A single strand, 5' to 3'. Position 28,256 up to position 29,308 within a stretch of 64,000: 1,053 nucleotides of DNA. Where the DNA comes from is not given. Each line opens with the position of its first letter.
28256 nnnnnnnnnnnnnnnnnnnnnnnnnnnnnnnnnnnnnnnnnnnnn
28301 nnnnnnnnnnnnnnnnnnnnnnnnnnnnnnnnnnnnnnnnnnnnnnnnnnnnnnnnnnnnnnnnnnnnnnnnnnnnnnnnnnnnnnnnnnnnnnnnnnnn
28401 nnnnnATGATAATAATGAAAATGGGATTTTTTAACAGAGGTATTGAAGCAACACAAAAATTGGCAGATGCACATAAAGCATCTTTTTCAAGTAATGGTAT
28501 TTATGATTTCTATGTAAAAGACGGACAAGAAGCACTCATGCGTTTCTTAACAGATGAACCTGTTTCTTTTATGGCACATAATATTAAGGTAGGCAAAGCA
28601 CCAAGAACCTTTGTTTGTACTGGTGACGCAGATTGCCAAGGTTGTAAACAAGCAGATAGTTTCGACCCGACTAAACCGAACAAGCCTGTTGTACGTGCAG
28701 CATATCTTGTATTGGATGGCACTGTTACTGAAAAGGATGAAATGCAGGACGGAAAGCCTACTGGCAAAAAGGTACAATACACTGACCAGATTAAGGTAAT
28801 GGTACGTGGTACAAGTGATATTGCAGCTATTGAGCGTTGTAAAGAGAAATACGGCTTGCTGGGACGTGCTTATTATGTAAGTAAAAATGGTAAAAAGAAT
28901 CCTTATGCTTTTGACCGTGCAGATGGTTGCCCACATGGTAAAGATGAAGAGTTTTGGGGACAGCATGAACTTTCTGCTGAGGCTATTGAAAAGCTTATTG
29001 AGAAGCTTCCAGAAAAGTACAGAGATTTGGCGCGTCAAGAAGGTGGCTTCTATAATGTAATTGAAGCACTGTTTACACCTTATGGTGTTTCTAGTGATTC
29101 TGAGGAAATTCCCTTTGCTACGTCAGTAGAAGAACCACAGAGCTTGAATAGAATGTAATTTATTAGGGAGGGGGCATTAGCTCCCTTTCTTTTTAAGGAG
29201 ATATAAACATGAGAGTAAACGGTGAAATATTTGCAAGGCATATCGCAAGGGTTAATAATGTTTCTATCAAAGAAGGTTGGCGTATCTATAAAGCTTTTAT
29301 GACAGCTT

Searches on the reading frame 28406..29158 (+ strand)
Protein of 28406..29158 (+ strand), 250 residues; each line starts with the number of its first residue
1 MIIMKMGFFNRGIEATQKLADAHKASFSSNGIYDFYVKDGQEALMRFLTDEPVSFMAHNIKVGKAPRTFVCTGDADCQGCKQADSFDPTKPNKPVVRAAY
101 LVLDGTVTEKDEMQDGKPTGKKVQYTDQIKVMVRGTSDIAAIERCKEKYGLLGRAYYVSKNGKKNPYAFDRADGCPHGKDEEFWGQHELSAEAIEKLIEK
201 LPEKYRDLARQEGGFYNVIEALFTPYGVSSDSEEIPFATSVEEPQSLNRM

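Call 11: search_protein_families(library=phrogs, proteins=[window:28406-29158:+])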
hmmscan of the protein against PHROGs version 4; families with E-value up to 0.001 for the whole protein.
window:28406-29158:+ (250 aa): 1 family
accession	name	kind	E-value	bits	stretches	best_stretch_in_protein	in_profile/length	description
phrog_14578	-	DNA, RNA and nucleotide metabolism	1.1e-06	29.7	0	26-82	14-75/206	single strand DNA binding protein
